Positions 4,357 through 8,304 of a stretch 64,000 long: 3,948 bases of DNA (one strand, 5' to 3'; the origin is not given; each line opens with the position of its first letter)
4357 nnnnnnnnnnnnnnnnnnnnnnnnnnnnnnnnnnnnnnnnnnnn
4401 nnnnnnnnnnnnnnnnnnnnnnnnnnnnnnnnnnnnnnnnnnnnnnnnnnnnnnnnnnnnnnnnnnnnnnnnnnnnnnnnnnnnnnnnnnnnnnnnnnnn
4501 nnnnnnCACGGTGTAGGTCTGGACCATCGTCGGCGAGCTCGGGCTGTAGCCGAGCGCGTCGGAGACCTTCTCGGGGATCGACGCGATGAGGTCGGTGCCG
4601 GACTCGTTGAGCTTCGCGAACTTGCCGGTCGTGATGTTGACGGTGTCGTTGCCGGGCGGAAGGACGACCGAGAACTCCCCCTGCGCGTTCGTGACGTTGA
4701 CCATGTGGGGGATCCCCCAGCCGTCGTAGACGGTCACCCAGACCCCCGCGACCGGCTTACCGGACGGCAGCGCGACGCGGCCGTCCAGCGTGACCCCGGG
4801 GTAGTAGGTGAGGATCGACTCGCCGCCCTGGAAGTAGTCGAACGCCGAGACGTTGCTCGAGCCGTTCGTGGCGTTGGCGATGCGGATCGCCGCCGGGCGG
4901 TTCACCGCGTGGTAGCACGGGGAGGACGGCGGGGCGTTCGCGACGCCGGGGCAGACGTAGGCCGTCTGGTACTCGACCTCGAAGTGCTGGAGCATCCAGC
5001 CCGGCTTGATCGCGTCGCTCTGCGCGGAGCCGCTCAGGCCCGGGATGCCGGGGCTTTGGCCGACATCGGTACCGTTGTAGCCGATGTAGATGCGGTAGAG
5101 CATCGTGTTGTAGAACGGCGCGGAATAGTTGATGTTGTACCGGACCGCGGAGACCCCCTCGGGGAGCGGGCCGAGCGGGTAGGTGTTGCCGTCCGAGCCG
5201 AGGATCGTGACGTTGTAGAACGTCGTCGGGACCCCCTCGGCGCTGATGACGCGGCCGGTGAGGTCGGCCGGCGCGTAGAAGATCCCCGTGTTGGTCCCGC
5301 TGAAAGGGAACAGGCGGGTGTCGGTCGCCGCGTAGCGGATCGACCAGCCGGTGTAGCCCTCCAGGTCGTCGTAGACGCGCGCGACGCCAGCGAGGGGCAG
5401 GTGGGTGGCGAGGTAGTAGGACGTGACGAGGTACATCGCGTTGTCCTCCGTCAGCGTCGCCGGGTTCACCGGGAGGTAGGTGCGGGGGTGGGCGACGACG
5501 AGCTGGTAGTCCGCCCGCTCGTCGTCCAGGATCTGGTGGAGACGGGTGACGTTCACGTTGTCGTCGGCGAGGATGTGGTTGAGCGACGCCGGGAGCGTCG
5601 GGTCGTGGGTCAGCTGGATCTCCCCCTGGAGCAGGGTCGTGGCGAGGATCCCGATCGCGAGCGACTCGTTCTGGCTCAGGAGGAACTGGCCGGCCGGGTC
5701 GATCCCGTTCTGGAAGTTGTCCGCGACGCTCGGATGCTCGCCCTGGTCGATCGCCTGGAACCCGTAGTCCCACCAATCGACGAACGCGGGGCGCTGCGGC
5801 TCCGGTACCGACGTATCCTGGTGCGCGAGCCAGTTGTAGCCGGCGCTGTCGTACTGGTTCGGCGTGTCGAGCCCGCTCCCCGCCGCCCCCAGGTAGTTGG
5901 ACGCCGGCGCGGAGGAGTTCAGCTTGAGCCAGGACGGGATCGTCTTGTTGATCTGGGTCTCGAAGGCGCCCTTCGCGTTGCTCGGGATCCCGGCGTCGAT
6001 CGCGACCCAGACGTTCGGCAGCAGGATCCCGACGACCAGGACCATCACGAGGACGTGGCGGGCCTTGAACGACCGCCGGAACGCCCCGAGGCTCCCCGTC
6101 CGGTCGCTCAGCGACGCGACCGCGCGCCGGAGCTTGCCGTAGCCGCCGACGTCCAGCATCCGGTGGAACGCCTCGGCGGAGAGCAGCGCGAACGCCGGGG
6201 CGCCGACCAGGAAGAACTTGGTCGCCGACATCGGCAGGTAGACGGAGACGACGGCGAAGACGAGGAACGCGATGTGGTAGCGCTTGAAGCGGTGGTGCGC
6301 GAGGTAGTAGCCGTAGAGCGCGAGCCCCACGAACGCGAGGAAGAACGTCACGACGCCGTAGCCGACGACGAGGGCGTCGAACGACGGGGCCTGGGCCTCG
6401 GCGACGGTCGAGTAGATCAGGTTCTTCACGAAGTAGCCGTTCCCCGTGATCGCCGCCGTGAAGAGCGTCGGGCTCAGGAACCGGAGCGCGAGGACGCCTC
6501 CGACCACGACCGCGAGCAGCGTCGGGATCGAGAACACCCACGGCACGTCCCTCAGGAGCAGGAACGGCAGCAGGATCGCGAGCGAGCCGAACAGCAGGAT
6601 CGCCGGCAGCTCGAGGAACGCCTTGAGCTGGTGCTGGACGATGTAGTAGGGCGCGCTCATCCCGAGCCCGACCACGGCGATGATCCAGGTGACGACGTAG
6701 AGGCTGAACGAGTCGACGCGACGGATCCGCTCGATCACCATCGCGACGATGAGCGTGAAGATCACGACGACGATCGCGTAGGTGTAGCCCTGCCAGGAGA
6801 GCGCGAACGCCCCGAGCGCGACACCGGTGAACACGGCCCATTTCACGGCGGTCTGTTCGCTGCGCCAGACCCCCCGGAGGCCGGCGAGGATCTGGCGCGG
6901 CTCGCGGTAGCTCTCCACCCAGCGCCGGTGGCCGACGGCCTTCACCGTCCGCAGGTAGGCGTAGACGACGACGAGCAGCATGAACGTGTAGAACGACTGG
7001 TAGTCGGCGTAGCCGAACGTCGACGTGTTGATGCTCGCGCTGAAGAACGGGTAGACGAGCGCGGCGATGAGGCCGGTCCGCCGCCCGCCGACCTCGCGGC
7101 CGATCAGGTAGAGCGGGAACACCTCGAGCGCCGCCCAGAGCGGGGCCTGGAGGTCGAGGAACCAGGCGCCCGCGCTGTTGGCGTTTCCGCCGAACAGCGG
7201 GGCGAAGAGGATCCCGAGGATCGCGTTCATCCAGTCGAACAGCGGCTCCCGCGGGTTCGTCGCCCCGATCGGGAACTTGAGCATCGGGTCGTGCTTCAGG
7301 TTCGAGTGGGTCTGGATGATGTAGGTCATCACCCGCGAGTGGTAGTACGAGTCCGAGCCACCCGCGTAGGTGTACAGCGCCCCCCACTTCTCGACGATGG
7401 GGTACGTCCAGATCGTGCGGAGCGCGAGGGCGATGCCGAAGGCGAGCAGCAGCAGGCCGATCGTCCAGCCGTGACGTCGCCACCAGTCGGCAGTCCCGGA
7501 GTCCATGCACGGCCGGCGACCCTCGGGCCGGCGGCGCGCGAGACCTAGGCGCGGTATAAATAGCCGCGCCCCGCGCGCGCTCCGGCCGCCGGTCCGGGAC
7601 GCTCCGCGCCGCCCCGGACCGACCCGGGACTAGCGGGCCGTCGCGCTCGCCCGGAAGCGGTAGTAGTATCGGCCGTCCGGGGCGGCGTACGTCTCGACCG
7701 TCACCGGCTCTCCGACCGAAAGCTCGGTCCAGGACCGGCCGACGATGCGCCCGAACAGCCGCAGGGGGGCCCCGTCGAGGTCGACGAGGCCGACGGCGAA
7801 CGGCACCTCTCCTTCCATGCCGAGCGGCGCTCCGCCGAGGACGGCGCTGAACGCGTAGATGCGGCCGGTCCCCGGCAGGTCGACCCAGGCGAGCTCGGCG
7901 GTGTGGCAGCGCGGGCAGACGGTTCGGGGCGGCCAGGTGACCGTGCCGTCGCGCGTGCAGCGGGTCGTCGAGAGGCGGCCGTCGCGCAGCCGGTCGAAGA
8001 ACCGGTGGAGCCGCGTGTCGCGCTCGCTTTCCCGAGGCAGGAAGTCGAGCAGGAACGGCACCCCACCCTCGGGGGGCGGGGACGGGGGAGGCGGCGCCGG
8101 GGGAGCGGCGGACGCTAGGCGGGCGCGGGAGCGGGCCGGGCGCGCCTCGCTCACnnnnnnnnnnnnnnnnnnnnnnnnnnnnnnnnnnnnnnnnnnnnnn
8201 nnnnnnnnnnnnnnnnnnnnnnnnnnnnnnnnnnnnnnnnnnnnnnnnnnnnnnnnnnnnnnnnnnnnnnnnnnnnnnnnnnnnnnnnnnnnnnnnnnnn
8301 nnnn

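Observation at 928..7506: Giant 2192-aa AglB: oligosaccharyltransferase fused to about 1300 aa of sequon-dense surface-array domains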

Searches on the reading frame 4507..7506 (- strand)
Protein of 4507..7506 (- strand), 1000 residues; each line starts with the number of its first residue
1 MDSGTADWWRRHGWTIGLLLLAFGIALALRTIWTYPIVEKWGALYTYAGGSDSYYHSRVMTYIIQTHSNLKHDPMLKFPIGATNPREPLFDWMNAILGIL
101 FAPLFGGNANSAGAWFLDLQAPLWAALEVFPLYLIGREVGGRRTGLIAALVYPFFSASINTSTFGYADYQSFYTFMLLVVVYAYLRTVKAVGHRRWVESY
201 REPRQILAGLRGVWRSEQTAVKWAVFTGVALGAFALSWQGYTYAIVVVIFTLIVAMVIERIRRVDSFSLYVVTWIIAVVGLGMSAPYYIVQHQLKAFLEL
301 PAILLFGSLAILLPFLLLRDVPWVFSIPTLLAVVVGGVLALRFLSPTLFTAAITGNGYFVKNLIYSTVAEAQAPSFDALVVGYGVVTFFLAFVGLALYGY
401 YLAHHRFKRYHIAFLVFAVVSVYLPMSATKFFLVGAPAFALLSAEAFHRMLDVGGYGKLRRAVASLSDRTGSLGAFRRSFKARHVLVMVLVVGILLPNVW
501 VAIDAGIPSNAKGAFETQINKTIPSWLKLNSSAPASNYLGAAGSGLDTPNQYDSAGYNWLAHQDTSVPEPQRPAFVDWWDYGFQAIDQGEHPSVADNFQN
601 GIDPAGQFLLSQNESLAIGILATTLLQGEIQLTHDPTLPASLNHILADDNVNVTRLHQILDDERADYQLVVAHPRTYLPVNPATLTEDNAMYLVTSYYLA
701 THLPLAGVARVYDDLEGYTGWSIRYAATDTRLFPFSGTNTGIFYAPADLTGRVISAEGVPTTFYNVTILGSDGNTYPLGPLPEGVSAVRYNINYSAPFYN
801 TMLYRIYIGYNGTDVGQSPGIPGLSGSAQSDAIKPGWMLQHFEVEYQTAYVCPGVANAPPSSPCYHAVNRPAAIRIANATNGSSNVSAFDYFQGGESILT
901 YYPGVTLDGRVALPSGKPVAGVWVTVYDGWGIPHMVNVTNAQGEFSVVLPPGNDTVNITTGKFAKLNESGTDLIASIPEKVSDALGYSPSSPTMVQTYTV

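Call 48: search_solved_structures(query=window:4507-7506:-, max_evalue=0.01, show_alignments=1)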
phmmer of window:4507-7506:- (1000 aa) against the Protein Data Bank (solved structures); distinct sequences matched with E-value up to 0.01: 1.
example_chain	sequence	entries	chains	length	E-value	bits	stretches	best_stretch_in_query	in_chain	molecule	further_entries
3vu0_A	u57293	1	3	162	0.00078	20.5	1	570-622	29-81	Putative uncharacterized protein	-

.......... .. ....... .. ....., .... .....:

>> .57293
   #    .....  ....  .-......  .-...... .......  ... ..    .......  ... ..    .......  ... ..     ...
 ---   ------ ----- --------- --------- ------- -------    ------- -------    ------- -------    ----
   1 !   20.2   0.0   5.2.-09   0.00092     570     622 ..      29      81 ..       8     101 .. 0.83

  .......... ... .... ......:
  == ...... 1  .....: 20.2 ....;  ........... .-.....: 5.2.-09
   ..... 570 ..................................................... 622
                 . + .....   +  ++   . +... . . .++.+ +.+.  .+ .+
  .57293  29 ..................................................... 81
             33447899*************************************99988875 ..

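Call 59: search_protein_representatives(protein=window:5017-7506:-)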
Query: 830 residues. Proteins with E-value up to 0.001 (for the whole library): 686; up to 1e-10: 410; up to 1e-30: 274. The best 150 are listed.
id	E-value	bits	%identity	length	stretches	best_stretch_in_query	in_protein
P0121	0.0e+00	1264.6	66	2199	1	1-827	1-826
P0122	0.0e+00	1247.6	65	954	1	5-826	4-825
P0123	0.0e+00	1130.5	61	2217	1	6-827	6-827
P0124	0.0e+00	1041.3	56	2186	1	1-828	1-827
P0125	0.0e+00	1023.4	54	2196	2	3-828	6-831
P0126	2.0e-282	955.6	52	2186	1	2-827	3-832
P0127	2.0e-217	740.6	67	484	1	309-790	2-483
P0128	3.6e-210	716.6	61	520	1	1-519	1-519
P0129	2.2e-200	684.2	42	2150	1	7-829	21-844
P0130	1.0e-197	675.4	69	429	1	2-428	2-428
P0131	8.2e-188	642.6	51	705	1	180-821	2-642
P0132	8.3e-187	639.3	39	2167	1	7-826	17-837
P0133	3.4e-162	557.9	60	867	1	413-828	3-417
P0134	3.0e-157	541.6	37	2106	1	13-827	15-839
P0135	1.2e-150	519.7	35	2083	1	10-825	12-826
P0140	1.1e-144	500.0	36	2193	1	7-829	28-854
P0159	2.4e-135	469.1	34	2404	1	10-827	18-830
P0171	8.6e-131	454.0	32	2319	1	18-828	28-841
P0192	1.9e-122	426.4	32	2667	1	8-826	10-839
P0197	9.6e-118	410.8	38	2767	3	9-444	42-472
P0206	4.6e-114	398.7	31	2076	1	19-827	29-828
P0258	6.9e-80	285.6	32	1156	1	10-809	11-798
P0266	1.6e-74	267.9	33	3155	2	3-629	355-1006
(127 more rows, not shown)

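Call 60: list_cluster_members(proteins=[P0129, P0134, P0140, P0159, P0171, P0192, P0197, P0206, P0266, P0258])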
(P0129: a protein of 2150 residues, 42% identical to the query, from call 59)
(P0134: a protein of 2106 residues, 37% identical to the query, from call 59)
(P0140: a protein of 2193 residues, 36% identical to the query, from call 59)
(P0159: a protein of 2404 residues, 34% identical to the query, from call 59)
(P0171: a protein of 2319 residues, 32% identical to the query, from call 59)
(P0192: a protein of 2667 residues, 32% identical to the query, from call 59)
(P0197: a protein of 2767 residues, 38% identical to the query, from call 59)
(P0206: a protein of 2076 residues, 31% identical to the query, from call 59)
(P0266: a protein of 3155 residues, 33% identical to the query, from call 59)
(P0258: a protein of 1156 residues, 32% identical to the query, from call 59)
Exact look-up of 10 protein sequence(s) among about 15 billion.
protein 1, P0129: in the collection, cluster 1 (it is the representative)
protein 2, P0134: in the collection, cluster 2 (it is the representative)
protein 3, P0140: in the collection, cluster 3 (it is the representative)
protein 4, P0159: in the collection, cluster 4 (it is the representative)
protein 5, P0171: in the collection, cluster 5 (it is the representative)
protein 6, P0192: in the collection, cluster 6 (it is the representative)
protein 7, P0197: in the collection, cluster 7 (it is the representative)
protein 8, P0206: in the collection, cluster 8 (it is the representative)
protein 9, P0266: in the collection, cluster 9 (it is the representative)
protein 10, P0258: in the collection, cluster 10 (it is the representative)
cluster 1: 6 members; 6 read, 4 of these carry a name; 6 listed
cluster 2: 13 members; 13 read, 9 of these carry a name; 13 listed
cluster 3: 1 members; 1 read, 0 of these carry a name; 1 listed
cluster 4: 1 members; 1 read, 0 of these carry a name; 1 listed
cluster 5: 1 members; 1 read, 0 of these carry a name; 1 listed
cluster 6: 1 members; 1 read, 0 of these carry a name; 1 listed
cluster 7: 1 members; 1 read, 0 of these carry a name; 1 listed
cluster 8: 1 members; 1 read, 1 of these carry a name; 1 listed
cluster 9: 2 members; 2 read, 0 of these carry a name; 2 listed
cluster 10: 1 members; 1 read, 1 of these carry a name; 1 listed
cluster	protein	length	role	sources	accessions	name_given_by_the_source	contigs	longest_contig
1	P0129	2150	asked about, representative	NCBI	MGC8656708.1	MAG: carboxypeptidase regulatory-like domain-containing protein [Thermoplasmata archaeon]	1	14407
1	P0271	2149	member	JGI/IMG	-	dolichyl-diphosphooligosaccharide--protein glycosyltransferase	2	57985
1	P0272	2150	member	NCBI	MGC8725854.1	MAG: carboxypeptidase regulatory-like domain-containing protein [Thermoplasmata archaeon]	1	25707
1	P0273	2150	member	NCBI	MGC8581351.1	MAG: carboxypeptidase regulatory-like domain-containing protein [Thermoplasmata archaeon]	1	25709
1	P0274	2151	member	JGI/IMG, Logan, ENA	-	-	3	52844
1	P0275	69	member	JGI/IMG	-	-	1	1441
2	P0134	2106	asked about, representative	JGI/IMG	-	-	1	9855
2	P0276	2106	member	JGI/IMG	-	dolichyl-diphosphooligosaccharide--protein glycosyltransferase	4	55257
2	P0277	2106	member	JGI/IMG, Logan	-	asparagine N-glycosylation enzyme membrane subunit Stt3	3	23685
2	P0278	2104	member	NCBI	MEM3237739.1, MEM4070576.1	MAG: glycosyltransferase family 39 protein [Thermoplasmata archaeon]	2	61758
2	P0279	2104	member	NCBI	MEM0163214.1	MAG: hypothetical protein QXV94_01645 [Thermoplasmata archaeon]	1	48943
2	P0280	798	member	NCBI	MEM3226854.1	MAG: STT3 domain-containing protein, partial [Thermoplasmata archaeon]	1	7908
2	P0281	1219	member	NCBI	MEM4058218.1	MAG: STT3 domain-containing protein, partial [Thermoplasmata archaeon]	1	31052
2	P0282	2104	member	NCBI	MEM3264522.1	MAG: hypothetical protein QXH07_01035 [Thermoplasmata archaeon]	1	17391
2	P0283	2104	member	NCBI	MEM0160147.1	MAG: hypothetical protein QXQ25_00285 [Thermoplasmata archaeon]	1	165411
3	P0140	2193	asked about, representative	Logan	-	-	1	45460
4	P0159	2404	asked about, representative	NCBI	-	-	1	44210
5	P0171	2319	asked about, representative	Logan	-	-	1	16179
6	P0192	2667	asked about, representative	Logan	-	-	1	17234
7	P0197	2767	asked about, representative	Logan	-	-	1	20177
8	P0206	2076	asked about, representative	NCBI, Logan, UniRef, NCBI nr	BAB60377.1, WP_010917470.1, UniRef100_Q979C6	TVG1271204 [Thermoplasma volcanium GSS1] | dolichyl-phosphooligosaccharide-protein glycotransferase n=1 Tax=Thermoplasma volcanium ... | glycosyltransferase family 39 protein [Thermoplasma volcanium]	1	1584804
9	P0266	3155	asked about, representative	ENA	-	-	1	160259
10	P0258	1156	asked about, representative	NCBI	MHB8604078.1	MAG: STT3 domain-containing protein [Thermoplasmatota archaeon]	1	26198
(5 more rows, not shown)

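Call 71: find_encoding_contigs(protein=P0206, flank=6000, max_places=2)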
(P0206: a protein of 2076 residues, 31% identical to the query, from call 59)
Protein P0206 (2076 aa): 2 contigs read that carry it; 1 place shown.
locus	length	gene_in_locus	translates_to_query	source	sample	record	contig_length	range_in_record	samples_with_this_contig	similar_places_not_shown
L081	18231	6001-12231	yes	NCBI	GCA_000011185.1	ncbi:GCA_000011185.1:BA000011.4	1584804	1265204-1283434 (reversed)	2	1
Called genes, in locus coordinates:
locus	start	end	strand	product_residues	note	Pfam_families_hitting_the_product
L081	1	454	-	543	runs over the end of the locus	PF00133:tRNA-synt_1, PF01406:tRNA-synt_1e (faint), PF09334:tRNA-synt_1g, PF19303:Anticodon_3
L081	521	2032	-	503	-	PF01921:tRNA-synt_1f, PF19269:Anticodon_2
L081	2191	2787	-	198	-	PF00156:Pribosyltran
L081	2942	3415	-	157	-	PF04677:CwfJ_C_1 (weak), PF11969:DcpS_C, PF01230:HIT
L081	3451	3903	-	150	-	PF00583:Acetyltransf_1, PF13420:Acetyltransf_4, PF13673:Acetyltransf_10, PF13508:Acetyltransf_7, PF08445:FR47 (weak)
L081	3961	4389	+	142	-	PF01467:CTP_transf_like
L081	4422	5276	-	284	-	PF02649:GCHY-1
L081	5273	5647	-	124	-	PF01920:Prefoldin_2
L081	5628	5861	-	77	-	PF09341:Pcc1 (weak)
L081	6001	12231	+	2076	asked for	PF13231:PMT_2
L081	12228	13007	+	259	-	PF07705:CARDB (weak)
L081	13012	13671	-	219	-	-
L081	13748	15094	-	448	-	PF01368:DHH, PF02272:DHHA1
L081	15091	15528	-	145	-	PF08069:Ribosomal_S13_N, PF00312:Ribosomal_S15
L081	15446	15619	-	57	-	-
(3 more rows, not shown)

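Call 73: find_encoding_contigs(protein=P0134, flank=3000, max_places=1)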
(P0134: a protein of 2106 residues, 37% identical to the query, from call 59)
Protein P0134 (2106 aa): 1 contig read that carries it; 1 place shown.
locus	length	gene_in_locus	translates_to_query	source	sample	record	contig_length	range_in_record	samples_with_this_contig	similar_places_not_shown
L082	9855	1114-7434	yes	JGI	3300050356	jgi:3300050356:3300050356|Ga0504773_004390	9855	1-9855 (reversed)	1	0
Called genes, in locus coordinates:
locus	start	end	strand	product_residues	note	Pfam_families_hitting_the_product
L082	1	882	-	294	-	?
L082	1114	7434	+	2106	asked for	PF13620:CarboxypepD_reg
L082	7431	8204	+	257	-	-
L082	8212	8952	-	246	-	-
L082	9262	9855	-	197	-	?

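Call 74: find_encoding_contigs(protein=P0266, flank=3000, max_places=1)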
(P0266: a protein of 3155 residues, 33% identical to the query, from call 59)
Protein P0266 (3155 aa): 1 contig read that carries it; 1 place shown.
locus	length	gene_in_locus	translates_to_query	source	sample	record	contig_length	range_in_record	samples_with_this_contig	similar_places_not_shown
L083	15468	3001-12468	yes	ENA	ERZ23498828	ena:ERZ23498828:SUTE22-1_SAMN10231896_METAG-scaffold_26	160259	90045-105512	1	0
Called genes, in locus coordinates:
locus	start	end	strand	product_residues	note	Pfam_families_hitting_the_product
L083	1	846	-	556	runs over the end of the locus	-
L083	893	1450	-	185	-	PF01864:CarS-like, PF01148:CTP_transf_1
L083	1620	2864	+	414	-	PF02844:GARS_N, PF01071:GARS_A, PF02655:ATP-grasp_3, PF02786:CPSase_L_D2 (weak), PF08442:ATP-grasp_2 (weak), PF02222:ATP-grasp, PF02843:GARS_C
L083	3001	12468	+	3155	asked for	PF02516:STT3, PF13620:CarboxypepD_reg (faint), PF22904:NOMO1-like_2nd (faint), PF17210:SdrD_B (faint), PF17802:SpaA (faint)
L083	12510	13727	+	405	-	PF00082:Peptidase_S8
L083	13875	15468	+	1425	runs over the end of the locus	PF13229:Beta_helix, PF17957:Big_7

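Call 75: find_encoding_contigs(protein=P0197, flank=3000, max_places=1)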
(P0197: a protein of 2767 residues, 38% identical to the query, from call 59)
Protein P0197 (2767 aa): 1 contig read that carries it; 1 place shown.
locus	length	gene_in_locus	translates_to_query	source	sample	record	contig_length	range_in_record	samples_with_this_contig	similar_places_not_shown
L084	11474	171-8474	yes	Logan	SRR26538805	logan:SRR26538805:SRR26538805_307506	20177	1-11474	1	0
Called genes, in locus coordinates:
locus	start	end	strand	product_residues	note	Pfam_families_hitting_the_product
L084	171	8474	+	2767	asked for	PF02516:STT3, PF13620:CarboxypepD_reg (weak), PF13715:CarbopepD_reg_2 (faint), PF17210:SdrD_B (faint), PF22904:NOMO1-like_2nd (faint)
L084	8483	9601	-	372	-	PF04015:DUF362, PF12838:Fer4_7, PF13187:Fer4_9, PF13237:Fer4_10, PF14697:Fer4_21, PF25160:LdpA_Fe-S-bd (weak), PF00037:Fer4 (weak), PF12837:Fer4_6 (weak), +4 more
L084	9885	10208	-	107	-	PF04010:DUF357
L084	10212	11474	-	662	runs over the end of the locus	PF01935:DUF87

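Call 76: find_encoding_contigs(protein=P0258, flank=3000, max_places=1)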
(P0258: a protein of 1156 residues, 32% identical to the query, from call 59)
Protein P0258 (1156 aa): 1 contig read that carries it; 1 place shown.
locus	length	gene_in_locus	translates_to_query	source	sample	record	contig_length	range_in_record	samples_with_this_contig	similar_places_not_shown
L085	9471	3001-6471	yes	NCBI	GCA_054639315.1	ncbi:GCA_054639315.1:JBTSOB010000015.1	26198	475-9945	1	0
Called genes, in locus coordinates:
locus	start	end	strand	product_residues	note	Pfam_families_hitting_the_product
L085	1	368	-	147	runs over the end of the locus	PF00072:Response_reg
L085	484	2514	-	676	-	PF07705:CARDB (faint)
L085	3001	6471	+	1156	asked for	PF02516:STT3, PF22627:AglB_core-like, PF13620:CarboxypepD_reg (faint)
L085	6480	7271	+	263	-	PF08704:GCD14, PF01135:PCMT (faint), PF13649:Methyltransf_25 (weak), PF13847:Methyltransf_31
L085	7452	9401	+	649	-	PF01850:PIN, PF00437:T2SSE, PF13191:AAA_16 (weak)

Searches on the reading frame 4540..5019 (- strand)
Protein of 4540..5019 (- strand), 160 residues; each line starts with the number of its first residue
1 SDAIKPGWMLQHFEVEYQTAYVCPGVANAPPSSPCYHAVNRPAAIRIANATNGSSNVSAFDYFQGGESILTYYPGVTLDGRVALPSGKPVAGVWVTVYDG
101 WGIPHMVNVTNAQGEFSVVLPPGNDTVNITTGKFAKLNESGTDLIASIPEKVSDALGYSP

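Call 16: search_protein_families(library=pfam, proteins=[window:4540-5019:-], max_evalue=1)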
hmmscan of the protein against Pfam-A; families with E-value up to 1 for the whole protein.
seq(160 aa): 2 families
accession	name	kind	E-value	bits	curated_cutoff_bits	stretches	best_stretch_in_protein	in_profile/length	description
PF13620.12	CarboxypepD_reg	-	3.8e-08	34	32.3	1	77-142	1-67/82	Carboxypeptidase regulatory-like domain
PF11974.14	bMG3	-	0.24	11.8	34.9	1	83-118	21-56/103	Bacterial alpha-2-macroglobulin MG3 domain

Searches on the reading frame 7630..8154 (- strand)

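Call 51: search_protein_families(library=pfam, proteins=[window:7630-8154:-], max_evalue=0.01)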
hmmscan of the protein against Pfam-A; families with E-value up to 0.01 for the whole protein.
window:7630-8154:- (174 aa): 2 families
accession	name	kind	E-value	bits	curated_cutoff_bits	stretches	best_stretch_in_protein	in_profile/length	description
PF01796.24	OB_ChsH2_C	-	3.3e-13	49.8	27.1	1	90-154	1-63/65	ChsH2, C-terminal OB-fold domain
PF12172.15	zf-ChsH2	-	1.5e-08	34.7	23.2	1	53-88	1-36/37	ChsH2, rubredoxin-like zinc ribbon domain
